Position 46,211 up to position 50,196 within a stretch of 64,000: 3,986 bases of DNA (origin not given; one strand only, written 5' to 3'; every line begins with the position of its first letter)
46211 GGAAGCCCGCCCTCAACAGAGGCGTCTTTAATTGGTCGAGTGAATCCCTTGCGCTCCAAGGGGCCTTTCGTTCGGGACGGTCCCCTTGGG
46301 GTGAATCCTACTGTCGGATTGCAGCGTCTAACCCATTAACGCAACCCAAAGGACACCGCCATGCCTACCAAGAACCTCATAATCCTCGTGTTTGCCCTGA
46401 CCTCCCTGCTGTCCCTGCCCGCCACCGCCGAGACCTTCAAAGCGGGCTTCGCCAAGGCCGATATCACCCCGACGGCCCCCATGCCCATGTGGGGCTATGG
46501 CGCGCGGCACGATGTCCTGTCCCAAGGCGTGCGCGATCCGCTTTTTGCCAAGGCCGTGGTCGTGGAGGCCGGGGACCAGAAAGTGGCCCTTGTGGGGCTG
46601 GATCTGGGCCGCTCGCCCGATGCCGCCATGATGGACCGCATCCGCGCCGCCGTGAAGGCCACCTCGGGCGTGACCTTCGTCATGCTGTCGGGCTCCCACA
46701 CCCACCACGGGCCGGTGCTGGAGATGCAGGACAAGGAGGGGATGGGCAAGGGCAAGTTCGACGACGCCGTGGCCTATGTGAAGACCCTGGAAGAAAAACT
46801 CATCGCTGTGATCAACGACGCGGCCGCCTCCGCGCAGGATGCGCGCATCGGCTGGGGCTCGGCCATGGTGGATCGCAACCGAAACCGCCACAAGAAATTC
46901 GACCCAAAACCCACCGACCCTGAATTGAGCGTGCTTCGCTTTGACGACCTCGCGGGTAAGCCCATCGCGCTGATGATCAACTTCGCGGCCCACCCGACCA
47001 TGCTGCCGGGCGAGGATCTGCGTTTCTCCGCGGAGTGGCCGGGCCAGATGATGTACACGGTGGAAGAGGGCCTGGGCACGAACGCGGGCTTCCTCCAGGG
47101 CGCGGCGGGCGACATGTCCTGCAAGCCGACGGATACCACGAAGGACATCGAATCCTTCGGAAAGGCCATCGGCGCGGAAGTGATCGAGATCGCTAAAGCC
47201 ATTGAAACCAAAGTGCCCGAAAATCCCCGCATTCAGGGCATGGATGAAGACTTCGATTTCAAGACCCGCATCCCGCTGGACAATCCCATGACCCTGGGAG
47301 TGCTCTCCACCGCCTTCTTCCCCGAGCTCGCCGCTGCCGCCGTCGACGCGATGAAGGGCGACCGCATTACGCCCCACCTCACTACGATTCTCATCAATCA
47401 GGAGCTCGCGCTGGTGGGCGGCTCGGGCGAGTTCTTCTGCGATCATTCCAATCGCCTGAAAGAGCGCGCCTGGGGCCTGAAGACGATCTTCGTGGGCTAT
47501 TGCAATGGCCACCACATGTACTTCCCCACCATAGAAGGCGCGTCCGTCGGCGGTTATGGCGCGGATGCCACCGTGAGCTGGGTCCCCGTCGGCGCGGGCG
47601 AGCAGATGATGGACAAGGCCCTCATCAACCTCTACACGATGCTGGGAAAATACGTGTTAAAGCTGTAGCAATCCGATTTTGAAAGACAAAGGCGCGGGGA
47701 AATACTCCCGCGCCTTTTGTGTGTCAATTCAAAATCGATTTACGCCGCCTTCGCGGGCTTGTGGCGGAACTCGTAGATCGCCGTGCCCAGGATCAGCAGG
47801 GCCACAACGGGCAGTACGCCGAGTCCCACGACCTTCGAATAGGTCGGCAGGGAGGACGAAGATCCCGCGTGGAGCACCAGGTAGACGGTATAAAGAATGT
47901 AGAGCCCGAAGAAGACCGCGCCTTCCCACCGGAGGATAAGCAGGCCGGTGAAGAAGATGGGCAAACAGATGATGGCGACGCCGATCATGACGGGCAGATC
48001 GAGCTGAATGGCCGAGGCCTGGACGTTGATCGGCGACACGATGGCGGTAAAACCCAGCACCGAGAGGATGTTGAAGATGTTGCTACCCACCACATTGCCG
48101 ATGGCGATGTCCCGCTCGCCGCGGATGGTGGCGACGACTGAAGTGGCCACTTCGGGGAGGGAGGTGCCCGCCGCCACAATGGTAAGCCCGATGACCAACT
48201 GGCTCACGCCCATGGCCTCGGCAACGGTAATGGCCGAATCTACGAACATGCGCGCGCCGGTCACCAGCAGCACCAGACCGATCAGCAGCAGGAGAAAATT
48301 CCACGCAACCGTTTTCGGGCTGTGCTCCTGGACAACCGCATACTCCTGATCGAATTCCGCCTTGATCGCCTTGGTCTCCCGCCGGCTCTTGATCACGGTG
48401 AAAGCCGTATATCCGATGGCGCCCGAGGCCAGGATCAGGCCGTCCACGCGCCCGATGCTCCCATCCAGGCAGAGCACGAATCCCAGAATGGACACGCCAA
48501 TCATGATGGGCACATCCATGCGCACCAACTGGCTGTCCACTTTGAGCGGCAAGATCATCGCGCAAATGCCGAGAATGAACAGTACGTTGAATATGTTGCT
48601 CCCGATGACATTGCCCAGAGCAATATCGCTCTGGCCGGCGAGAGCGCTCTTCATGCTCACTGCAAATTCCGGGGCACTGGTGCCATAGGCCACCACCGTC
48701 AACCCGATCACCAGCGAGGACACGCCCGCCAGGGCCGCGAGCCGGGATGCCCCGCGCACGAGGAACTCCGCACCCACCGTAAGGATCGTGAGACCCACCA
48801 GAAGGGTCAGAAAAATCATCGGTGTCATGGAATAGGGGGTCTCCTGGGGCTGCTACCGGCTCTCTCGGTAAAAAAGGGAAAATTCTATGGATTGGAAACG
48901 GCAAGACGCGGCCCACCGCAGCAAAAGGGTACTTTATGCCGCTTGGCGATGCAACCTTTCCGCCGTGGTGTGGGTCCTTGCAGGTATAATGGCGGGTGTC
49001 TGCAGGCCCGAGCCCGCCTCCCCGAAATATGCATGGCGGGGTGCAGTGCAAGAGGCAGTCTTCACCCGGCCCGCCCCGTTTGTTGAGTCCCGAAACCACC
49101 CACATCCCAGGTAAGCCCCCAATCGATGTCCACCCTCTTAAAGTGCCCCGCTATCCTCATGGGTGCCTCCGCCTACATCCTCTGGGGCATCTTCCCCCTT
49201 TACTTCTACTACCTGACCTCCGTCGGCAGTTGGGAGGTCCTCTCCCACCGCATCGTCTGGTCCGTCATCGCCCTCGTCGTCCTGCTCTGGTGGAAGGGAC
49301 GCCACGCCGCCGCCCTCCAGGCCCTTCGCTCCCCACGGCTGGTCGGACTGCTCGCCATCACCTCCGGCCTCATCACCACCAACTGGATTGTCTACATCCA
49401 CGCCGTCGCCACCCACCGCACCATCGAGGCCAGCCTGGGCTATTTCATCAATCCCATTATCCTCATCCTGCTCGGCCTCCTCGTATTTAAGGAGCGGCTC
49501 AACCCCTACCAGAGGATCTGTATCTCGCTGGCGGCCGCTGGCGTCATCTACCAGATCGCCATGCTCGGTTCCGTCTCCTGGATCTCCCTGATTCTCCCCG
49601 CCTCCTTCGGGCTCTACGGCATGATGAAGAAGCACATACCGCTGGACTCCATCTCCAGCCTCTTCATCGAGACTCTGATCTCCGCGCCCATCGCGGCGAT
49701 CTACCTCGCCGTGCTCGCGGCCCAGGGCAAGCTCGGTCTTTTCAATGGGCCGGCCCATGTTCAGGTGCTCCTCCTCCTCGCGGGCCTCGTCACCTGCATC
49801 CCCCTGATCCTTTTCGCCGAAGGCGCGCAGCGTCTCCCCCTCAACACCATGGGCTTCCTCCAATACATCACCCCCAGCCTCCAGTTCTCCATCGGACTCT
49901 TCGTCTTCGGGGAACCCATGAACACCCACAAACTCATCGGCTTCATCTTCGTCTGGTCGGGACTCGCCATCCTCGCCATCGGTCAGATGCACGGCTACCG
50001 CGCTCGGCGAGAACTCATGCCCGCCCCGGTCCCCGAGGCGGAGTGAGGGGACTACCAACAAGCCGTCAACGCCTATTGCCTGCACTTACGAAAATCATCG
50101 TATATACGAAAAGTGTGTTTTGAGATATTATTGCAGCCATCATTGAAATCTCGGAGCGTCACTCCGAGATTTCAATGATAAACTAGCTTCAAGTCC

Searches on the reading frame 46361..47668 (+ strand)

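Call 15: search_protein_families(library=pfam, proteins=[window:46361-47668:+], max_evalue=0.0001)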
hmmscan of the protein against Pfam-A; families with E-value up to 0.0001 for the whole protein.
window:46361-47668:+ (435 aa): 1 family
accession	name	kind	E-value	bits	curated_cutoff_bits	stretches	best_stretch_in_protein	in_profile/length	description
PF04734.18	Ceramidase_alk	-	4.6e-13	49.1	32.1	1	26-254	1-256/509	Neutral/alkaline non-lysosomal ceramidase, N-terminal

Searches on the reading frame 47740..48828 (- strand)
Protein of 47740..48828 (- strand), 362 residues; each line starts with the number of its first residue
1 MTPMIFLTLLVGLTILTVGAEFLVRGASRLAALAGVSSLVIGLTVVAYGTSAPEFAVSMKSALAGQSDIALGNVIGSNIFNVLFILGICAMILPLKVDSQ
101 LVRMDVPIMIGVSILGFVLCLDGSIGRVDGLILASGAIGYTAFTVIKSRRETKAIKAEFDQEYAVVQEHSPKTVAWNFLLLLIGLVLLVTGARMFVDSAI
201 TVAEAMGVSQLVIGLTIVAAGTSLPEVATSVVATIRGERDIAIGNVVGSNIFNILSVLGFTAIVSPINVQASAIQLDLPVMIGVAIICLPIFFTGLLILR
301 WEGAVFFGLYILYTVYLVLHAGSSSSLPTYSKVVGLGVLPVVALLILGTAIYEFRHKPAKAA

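Call 15: search_protein_families(library=pfam, proteins=[window:47740-48828:-], max_evalue=0.0001)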
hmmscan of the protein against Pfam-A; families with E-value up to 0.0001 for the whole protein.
window:47740-48828:- (362 aa): 1 family
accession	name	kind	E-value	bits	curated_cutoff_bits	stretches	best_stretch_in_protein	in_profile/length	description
PF01699.29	Na_Ca_ex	-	2.7e-65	219.4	24.9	2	177-318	2-150/151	Sodium/calcium exchanger protein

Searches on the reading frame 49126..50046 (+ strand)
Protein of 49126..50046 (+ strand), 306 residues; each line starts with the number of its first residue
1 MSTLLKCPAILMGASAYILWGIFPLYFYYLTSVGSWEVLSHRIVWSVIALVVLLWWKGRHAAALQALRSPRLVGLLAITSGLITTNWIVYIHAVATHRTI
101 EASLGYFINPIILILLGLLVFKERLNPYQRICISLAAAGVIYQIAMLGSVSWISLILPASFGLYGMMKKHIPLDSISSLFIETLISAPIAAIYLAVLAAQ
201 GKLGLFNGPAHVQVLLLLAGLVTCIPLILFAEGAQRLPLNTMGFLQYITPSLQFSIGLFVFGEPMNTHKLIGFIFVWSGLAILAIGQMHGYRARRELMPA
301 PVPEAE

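Call 15: search_protein_families(library=pfam, proteins=[window:49126-50046:+], max_evalue=0.0001)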
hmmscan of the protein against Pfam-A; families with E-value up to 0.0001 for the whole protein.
window:49126-50046:+ (306 aa): 1 family
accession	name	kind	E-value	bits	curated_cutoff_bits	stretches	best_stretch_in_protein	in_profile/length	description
PF00892.27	EamA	-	3.7e-16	60.1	28.2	2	9-141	3-131/135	EamA-like transporter family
